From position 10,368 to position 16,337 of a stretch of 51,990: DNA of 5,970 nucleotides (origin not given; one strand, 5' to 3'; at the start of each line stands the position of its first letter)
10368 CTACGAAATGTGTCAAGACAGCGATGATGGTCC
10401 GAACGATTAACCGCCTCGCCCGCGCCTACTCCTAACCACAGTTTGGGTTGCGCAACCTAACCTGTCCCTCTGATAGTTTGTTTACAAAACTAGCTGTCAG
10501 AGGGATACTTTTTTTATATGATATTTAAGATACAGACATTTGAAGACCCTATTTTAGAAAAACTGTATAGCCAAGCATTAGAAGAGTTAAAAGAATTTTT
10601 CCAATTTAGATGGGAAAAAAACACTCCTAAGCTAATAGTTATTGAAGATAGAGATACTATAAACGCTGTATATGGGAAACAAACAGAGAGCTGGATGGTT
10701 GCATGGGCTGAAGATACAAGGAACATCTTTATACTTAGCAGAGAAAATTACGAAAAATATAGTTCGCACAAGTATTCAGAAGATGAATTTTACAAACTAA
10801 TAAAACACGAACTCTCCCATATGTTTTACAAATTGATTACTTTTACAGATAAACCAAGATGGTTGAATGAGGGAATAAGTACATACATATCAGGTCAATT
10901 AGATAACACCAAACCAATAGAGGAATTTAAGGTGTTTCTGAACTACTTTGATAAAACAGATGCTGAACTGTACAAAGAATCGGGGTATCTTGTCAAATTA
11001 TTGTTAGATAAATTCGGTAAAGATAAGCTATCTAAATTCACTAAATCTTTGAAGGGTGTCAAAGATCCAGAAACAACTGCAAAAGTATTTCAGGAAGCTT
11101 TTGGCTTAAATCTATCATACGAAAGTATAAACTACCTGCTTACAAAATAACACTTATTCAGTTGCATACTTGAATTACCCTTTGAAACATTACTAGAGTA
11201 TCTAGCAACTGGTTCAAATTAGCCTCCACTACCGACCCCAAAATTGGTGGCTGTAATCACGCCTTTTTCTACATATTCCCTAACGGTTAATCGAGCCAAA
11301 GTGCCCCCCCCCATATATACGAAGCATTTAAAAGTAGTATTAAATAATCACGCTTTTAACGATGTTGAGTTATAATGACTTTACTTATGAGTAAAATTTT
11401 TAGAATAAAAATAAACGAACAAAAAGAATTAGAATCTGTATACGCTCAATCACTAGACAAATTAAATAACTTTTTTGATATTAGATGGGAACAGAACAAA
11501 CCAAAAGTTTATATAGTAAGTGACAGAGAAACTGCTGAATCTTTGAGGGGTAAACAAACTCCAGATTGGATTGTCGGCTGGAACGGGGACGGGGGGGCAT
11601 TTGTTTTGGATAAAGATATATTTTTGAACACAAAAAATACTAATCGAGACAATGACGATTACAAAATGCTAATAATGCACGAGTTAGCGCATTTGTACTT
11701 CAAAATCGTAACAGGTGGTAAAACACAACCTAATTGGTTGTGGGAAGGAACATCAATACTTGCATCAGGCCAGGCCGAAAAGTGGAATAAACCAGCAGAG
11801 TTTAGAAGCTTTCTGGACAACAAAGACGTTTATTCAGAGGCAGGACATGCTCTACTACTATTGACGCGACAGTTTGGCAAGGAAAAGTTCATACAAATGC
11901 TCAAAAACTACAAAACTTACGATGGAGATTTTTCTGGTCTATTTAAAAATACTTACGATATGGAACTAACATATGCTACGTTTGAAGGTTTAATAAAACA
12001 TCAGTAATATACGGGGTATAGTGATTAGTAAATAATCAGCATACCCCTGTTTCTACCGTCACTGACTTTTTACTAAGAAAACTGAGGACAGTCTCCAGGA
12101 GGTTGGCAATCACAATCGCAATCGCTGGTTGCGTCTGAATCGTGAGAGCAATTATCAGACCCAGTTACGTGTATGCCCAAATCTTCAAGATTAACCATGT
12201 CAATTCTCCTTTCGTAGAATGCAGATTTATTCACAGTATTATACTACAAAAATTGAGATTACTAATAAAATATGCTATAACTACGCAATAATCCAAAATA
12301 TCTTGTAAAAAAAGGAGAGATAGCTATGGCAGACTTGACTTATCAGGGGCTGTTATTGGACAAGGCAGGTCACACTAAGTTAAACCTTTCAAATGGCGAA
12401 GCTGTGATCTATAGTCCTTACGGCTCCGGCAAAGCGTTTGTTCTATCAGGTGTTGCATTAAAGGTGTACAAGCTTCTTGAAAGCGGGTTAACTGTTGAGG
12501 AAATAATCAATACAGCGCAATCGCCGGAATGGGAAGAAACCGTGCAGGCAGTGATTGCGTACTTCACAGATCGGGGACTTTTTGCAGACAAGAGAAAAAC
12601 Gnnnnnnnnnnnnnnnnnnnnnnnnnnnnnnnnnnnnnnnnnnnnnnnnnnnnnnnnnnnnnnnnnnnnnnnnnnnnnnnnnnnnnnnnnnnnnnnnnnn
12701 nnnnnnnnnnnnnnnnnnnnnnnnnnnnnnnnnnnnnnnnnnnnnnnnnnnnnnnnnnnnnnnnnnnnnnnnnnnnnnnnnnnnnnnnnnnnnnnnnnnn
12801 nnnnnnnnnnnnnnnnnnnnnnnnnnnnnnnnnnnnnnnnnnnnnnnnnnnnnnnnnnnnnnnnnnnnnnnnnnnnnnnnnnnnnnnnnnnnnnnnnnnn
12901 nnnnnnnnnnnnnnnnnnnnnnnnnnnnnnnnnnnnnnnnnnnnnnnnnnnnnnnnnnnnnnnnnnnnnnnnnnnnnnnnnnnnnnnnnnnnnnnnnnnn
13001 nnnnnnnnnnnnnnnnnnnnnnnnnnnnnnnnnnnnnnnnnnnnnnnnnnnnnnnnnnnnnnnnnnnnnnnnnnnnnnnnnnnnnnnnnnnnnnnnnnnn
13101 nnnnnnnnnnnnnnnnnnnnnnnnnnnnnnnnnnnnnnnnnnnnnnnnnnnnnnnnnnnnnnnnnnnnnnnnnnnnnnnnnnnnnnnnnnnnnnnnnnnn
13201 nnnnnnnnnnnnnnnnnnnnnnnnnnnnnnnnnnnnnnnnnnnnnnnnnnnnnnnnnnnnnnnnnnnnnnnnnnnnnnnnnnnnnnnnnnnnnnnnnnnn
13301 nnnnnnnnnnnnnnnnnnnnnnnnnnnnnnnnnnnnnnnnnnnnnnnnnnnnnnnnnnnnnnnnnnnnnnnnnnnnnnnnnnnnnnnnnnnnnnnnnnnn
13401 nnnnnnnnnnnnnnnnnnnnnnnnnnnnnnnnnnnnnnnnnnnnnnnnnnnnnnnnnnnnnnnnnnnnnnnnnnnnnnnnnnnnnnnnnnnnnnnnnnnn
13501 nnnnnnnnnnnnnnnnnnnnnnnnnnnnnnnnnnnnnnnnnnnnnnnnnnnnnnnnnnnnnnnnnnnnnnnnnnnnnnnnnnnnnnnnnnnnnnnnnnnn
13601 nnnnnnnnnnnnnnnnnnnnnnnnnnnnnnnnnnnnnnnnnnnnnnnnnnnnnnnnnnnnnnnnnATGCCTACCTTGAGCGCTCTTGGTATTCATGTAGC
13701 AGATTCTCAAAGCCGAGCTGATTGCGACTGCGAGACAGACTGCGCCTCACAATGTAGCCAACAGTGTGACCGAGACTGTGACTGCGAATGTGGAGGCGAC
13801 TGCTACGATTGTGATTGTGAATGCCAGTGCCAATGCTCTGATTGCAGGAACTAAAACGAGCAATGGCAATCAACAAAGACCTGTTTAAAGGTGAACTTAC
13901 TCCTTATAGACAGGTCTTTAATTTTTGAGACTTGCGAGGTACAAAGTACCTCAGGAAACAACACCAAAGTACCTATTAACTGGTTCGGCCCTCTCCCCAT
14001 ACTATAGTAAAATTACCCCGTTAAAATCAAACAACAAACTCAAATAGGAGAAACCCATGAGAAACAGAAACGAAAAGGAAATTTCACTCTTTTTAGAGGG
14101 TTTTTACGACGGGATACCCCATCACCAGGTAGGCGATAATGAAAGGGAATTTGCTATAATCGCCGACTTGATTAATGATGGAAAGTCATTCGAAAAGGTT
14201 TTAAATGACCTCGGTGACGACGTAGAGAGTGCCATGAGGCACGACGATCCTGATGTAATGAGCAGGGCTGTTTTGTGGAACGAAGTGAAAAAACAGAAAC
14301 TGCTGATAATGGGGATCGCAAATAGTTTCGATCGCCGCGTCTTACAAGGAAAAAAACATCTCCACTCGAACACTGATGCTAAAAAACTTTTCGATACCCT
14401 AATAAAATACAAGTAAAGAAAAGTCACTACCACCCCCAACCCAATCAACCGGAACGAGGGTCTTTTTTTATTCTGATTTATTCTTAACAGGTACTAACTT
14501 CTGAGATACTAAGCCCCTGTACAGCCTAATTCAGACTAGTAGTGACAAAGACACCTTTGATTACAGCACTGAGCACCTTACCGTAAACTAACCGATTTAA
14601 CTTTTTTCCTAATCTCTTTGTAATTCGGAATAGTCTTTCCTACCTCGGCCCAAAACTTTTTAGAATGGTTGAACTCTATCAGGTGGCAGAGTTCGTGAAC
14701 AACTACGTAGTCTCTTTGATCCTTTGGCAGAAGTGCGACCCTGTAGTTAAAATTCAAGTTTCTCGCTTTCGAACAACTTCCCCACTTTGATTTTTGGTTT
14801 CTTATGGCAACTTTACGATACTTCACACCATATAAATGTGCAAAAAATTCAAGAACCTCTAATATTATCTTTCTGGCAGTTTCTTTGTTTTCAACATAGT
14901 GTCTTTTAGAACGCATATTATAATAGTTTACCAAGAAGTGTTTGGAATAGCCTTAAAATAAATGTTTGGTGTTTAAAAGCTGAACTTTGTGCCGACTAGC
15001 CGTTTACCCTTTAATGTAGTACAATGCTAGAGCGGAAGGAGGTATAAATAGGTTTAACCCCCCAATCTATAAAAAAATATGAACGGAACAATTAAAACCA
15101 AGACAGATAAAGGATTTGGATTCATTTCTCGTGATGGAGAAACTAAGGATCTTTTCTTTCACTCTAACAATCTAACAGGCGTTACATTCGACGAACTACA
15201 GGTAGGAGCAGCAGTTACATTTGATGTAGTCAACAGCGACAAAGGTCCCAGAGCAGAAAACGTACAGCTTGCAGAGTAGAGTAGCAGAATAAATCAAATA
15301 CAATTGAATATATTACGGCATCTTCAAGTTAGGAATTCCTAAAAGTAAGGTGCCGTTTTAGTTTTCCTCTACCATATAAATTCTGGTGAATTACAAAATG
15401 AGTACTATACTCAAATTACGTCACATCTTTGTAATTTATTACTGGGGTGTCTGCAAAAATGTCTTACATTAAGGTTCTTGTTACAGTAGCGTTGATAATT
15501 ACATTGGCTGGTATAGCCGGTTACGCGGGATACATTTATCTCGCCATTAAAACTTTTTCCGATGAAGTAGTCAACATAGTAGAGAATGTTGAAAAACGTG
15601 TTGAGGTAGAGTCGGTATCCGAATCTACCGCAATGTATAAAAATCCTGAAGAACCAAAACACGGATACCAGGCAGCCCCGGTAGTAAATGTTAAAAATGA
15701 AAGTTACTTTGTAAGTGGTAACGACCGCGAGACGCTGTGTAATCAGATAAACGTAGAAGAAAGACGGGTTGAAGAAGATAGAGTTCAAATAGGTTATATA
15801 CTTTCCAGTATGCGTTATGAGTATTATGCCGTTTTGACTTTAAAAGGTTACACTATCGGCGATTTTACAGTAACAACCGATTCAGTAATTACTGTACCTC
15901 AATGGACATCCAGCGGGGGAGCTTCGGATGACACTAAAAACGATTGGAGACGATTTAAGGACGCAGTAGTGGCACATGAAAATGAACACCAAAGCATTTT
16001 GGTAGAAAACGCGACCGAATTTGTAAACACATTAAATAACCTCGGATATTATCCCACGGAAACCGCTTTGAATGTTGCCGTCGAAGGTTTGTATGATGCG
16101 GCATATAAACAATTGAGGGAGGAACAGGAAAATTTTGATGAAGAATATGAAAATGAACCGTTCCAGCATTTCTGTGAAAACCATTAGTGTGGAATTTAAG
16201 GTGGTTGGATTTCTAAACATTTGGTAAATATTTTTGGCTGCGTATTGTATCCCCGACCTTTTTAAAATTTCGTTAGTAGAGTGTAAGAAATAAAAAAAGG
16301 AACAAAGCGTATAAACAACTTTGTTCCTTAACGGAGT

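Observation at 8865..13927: RiPP-like island: two radical-SAM/SPASM maturases, three Cys/Asp-rich precursor peptides, two HExxH peptidases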

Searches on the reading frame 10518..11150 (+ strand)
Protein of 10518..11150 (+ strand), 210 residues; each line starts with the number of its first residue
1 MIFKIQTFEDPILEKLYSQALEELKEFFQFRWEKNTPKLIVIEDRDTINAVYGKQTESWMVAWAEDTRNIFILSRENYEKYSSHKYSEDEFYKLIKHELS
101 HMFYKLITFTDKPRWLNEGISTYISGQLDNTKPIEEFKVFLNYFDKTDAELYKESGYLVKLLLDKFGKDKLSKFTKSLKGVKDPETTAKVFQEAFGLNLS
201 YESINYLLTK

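Call 4: search_protein_families(library=pfam, proteins=[window:10518-11150:+], max_evalue=0.1)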
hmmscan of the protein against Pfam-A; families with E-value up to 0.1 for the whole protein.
window:10518-11150:+ (210 aa): 7 families
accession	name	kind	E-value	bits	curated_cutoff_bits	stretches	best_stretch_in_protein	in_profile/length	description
PF13485.12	Peptidase_MA_2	-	2.3e-09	37.8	32.4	2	95-131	70-109/201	Peptidase MA superfamily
PF04450.18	BSP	-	4.9e-05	23.7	23.8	1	34-197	54-198/207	Peptidase of plants and bacteria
PF01433.26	Peptidase_M1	-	0.0029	17.7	27.7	1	82-133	58-112/218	Peptidase family M1 domain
PF16717.10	RAC_head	-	0.0058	17.9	27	1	141-194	25-81/98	Ribosome-associated complex head domain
PF18894.6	PhageMetallopep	-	0.029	14.9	23.7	1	7-102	3-93/134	Putative phage metallopeptidase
PF14128.11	DUF4295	-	0.053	13.8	27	0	168-194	10-36/47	Domain of unknown function (DUF4295)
PF13419.12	HAD_2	-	0.094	13.3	23.8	0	75-148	21-95/178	Haloacid dehalogenase-like hydrolase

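Call 5: search_protein_families(library=ncbifam, proteins=[window:10518-11150:+], max_evalue=0.1)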
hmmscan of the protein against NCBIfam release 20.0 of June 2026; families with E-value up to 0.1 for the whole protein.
window:10518-11150:+ (210 aa): 2 families
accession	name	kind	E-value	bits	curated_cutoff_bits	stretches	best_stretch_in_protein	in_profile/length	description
NF033876.2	flagella_HExxH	equivalog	0.016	14.7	205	1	93-129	131-168/384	flagellinolysin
NF033823.0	archmetzin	subfamily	0.093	12.7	145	0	38-103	69-134/170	archaemetzincin family Zn-dependent metalloprotease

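Call 88: search_protein_families(library=padloc, proteins=[window:10518-11150:+], max_evalue=0.001)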
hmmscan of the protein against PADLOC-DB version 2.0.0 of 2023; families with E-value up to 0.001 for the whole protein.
window:10518-11150:+ (210 aa): 0 families

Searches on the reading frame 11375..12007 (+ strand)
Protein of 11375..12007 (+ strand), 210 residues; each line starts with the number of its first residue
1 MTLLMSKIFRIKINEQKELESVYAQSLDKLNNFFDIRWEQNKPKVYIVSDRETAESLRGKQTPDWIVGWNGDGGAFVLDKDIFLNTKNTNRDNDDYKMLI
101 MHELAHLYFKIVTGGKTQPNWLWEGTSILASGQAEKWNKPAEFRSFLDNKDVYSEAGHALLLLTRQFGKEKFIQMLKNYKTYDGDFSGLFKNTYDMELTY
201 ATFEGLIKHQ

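Call 4: search_protein_families(library=pfam, proteins=[window:11375-12007:+], max_evalue=0.1)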
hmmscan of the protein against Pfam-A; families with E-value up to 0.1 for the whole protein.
window:11375-12007:+ (210 aa): 4 families
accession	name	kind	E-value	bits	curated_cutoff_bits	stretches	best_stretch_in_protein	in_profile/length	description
PF13485.12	Peptidase_MA_2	-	0.00066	20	32.4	1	97-134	67-106/201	Peptidase MA superfamily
PF13699.11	eCIS_core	-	0.0019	18.8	22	1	75-107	40-72/79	eCIS core domain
PF01433.26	Peptidase_M1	-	0.0036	17.4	27.7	0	80-127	50-99/218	Peptidase family M1 domain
PF10263.15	SprT-like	-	0.013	15.8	25.6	1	74-116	34-80/108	SprT-like family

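Call 5: search_protein_families(library=ncbifam, proteins=[window:11375-12007:+], max_evalue=0.1)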
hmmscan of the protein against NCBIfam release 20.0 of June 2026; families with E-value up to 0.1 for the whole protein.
window:11375-12007:+ (210 aa): 3 families
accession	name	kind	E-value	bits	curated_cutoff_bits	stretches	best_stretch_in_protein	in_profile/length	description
NF033876.2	flagella_HExxH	equivalog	7.9e-05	22.3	205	1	79-140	110-172/384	flagellinolysin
NF003339.0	PRK04351.1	equivalog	0.042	13.5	113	0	73-113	36-78/149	SprT family protein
TIGR02412.1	pepN_strep_liv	equivalog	0.085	11.1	591.2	0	63-122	254-314/832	aminopeptidase N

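Call 88: search_protein_families(library=padloc, proteins=[window:11375-12007:+], max_evalue=0.001)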
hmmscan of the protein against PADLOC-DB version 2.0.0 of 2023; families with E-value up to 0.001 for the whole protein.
window:11375-12007:+ (210 aa): 0 families

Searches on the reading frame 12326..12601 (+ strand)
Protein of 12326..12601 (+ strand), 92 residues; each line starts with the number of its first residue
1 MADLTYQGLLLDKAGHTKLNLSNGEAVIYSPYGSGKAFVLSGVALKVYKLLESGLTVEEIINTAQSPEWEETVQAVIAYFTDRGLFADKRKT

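Call 82: search_solved_structures(query=A4, max_evalue=10, show_alignments=1)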
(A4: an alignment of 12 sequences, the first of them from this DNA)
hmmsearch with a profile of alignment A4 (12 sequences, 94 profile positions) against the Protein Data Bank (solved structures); distinct sequences matched with E-value up to 10: 5.
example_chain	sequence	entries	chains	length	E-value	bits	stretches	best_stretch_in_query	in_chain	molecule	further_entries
6t59_TT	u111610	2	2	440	0.17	15.1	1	12-47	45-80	Tetratricopeptide repeat protein 5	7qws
8bpo_t2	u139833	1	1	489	0.19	15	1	12-47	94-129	Tetratricopeptide repeat protein 5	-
8ifk_A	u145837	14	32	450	0.98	12.6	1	19-63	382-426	TIR domain-containing protein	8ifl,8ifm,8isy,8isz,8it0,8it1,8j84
8j8h_B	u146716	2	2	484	1.2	12.4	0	19-63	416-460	TIR domain-containing protein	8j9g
1lep_A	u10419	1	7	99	1.3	12.3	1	14-35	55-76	CHAPERONIN-10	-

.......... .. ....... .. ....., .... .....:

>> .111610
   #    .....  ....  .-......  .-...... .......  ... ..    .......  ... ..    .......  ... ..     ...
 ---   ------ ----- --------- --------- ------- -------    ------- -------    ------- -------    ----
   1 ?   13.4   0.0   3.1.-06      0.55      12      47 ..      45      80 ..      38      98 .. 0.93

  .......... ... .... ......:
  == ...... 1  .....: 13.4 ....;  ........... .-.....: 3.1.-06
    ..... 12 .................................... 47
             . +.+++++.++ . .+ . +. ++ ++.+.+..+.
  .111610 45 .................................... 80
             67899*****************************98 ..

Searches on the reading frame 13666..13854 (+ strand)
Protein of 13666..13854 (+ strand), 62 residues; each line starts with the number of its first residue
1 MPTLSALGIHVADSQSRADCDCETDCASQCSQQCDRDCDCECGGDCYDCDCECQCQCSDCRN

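Call 4: search_protein_families(library=pfam, proteins=[window:13666-13854:+], max_evalue=0.1)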
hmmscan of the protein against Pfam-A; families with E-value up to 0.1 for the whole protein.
window:13666-13854:+ (62 aa): 0 families

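Call 5: search_protein_families(library=ncbifam, proteins=[window:13666-13854:+], max_evalue=0.1)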
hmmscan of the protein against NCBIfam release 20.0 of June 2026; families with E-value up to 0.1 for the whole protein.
window:13666-13854:+ (62 aa): 5 families
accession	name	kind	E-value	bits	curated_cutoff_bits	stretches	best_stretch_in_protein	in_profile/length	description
NF033845.1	MSCRAMM_ClfB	exception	0.014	13.4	999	1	13-52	668-707/871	MSCRAMM family adhesin clumping factor ClfB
NF033609.2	MSCRAMM_ClfA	exception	0.031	12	1150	1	14-43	712-741/934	MSCRAMM family adhesin clumping factor ClfA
TIGR04117.1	Syntroph_Cxxx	paralog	0.047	13.8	50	1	1-59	36-95/98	Cys-Xaa-Xaa-Xaa repeat radical SAM target protein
NF000535.3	MSCRAMM_SdrC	exception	0.054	11.5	1700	1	14-42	758-786/963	MSCRAMM family adhesin SdrC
NF012181.0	MSCRAMM_SdrD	exception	0.094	10.1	2500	0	14-44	1126-1282/1379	MSCRAMM family adhesin SdrD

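Call 78: find_homologous_proteins(query=window:13666-13854:+, max_evalue=0.01)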
Query window:13666-13854:+: no candidate shares three 5-residue words with the query. No homologue found.

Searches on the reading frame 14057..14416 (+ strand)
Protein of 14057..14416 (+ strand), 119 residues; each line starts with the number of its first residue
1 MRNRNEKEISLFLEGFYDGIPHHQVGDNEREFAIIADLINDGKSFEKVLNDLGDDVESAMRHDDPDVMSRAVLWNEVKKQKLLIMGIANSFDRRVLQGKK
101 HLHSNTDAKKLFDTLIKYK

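Call 4: search_protein_families(library=pfam, proteins=[window:14057-14416:+], max_evalue=0.1)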
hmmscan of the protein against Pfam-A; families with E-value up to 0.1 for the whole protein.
window:14057-14416:+ (119 aa): 1 family
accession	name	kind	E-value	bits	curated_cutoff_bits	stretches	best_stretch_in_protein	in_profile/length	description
PF19583.5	ODP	-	0.042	14.1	27.2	1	60-91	46-78/194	ODP family beta lactamase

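Call 5: search_protein_families(library=ncbifam, proteins=[window:14057-14416:+], max_evalue=0.1)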
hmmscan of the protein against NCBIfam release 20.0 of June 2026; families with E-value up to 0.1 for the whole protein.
window:14057-14416:+ (119 aa): 0 families

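Call 88: search_protein_families(library=padloc, proteins=[window:14057-14416:+], max_evalue=0.001)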
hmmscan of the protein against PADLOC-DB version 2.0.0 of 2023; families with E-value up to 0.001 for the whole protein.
window:14057-14416:+ (119 aa): 0 families

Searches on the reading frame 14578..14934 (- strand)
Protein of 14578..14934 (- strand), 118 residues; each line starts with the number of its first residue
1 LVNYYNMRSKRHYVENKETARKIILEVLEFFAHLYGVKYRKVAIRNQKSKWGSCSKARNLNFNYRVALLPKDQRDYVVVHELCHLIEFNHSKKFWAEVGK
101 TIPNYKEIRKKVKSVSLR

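Call 4: search_protein_families(library=pfam, proteins=[window:14578-14934:-], max_evalue=0.1)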
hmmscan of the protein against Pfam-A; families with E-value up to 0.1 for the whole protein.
window:14578-14934:- (118 aa): 4 families
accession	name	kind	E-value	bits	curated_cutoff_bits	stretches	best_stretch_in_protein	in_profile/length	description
PF01863.23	YgjP-like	-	1.6e-36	126.7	26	1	17-114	109-206/207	YgjP-like, metallopeptidase domain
PF08325.16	WLM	-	0.0019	18.7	26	1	77-109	86-118/190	WLM domain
PF10263.15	SprT-like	-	0.0038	17.5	25.6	1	42-92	21-79/108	SprT-like family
PF18894.6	PhageMetallopep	-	0.0089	16.5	23.7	0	69-85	77-93/134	Putative phage metallopeptidase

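Call 5: search_protein_families(library=ncbifam, proteins=[window:14578-14934:-], max_evalue=0.1)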
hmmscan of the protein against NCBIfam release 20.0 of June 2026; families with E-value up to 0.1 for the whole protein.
window:14578-14934:- (118 aa): 2 families
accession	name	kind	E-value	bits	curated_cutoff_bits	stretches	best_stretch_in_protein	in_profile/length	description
NF049849.1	HEXXH_WD0702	equivalog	0.0018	18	125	1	48-93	56-104/223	WD_0702 family putative metalloprotease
NF006233.0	PRK08367.1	equivalog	0.024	13.5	625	1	5-43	217-255/394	pyruvate ferredoxin oxidoreductase subunit alpha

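Call 88: search_protein_families(library=padloc, proteins=[window:14578-14934:-], max_evalue=0.001)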
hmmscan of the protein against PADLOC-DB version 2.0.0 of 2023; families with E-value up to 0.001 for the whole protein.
window:14578-14934:- (118 aa): 0 families

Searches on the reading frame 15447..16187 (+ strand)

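Call 69: search_protein_families(library=pfam, proteins=[window:15447-16187:+], max_evalue=0.001)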
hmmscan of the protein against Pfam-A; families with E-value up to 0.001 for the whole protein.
window:15447-16187:+ (246 aa): 1 family
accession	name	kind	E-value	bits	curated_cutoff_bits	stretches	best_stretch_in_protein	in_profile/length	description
PF06037.17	DUF922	-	1.1e-22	81.2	27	1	86-233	3-149/153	Bacterial protein of unknown function (DUF922)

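Call 88: search_protein_families(library=padloc, proteins=[window:15447-16187:+], max_evalue=0.001)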
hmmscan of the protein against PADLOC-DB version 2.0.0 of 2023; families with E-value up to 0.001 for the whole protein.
window:15447-16187:+ (246 aa): 0 families
